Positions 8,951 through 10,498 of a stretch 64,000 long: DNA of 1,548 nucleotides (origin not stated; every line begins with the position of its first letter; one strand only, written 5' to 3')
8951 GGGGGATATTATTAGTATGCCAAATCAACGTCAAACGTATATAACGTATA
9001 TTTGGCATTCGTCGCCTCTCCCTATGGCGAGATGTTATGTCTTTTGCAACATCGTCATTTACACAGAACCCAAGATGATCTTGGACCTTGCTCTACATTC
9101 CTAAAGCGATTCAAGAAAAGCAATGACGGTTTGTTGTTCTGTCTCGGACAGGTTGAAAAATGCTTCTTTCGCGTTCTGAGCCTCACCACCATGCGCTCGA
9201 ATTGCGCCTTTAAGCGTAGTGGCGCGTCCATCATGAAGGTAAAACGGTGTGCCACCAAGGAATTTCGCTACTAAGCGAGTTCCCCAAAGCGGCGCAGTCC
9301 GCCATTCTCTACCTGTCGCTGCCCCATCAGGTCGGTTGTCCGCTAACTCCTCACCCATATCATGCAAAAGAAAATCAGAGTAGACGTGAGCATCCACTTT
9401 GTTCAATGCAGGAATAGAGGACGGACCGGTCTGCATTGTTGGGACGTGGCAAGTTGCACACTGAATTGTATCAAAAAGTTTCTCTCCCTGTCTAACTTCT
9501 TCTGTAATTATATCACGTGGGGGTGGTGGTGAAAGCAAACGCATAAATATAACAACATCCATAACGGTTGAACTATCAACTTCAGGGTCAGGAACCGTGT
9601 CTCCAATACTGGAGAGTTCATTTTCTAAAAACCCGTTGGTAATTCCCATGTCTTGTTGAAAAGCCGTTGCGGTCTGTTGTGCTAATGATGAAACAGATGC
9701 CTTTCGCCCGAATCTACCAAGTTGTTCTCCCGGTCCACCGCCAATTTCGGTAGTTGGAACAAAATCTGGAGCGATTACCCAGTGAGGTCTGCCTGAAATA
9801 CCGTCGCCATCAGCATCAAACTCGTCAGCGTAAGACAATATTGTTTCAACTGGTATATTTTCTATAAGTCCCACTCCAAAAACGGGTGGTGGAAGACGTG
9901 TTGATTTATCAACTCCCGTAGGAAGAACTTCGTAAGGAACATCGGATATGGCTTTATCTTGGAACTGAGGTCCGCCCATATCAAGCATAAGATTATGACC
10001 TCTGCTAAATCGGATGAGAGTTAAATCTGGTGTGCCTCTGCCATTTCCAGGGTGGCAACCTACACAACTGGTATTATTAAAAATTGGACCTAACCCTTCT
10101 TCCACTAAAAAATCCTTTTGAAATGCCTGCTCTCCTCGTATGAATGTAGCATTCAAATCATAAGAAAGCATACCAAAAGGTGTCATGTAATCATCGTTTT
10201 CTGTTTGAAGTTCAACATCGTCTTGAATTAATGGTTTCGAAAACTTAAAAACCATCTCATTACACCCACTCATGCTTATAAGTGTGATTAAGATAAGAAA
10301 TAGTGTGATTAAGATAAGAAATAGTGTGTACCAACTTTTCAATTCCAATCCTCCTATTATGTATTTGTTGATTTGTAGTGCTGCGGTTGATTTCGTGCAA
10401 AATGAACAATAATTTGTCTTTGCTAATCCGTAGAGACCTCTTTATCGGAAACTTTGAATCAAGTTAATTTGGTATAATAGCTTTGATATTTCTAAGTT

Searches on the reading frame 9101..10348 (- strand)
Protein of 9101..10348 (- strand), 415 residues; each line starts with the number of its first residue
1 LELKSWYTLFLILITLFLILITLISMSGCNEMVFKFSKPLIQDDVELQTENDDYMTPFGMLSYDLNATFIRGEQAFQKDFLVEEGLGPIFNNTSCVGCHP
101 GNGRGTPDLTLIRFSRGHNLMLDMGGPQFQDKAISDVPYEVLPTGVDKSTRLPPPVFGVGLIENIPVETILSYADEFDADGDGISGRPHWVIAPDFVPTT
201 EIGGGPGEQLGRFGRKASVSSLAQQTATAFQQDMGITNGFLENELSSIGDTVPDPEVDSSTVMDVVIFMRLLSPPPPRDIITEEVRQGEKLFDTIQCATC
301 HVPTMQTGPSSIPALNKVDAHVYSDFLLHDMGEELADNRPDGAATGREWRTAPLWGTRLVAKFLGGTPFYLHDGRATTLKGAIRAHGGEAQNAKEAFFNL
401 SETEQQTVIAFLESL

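Call 64: find_encoding_contigs(protein=window:9101-10348:-, flank=3000, max_places=6)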
Protein window:9101-10348:- (415 aa): no gene with exactly this product is on record in the collection.

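Call 65: find_homologous_proteins(query=window:9101-10348:-, max_evalue=1e-100)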
Query window:9101-10348:- (415 aa): 1448 proteins with E <= 1e-100 among 8000 candidates; the best 120 are listed.
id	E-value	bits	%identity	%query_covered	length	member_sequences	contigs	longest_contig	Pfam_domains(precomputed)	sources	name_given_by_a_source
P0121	3.4e-267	904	94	100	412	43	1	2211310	PF06537.17,PF13442.12,PF00034.27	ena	-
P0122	1.4e-235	800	83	100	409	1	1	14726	PF06537.17,PF13442.12,PF00034.27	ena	-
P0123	6.0e-235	798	84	100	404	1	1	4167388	PF06537.17,PF13442.12,PF00034.27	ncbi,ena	-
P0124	5.2e-225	765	84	96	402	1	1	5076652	PF06537.17,PF13442.12,PF00034.27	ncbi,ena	-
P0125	1.8e-224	763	82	97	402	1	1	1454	PF06537.17,PF13442.12,PF00034.27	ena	-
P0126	3.0e-224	763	84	96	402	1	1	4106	PF06537.17,PF13442.12,PF00034.27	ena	-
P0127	6.3e-223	758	87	91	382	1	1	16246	PF06537.17,PF13442.12,PF00034.27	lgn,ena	-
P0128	5.9e-222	755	83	94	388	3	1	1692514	PF06537.17,PF13442.12,PF00034.27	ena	-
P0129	3.4e-221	752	81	97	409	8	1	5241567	PF06537.17,PF13442.12,PF00034.27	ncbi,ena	-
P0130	7.4e-219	745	83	94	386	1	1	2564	PF06537.17,PF13442.12,PF00034.27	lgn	-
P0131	5.2e-207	706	85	85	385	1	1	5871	PF06537.17,PF13442.12,PF00034.27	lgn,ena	-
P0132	5.4e-206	702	75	97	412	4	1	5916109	PF06537.17,PF13442.12,PF00034.27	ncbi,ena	-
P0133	1.7e-205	701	77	96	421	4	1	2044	PF06537.17,PF00034.27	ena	-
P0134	2.2e-205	700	77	97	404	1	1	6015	PF06537.17,PF00034.27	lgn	-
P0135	2.3e-205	700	76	97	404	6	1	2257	PF06537.17,PF00034.27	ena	-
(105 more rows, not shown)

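Call 66: find_encoding_contigs(protein=P0121, flank=3500, max_places=3)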
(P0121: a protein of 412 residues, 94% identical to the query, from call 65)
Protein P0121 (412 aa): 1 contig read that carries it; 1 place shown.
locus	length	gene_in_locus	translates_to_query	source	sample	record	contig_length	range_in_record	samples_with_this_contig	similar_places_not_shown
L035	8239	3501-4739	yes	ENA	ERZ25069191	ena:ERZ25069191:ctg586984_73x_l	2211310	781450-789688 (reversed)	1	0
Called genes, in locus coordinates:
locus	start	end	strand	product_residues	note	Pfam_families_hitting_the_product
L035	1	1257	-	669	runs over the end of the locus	-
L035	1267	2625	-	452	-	-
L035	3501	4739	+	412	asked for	PF00034:Cytochrom_C (faint), PF13442:Cytochrome_CBB3 (faint), PF06537:DHOR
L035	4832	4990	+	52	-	-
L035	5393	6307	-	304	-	PF01170:UPF0020 (faint), PF01555:N6_N4_Mtase, PF13847:Methyltransf_31 (weak)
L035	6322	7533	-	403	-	PF00583:Acetyltransf_1 (weak), PF13527:Acetyltransf_9, PF13508:Acetyltransf_7 (weak)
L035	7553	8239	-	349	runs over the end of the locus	PF00107:ADH_zinc_N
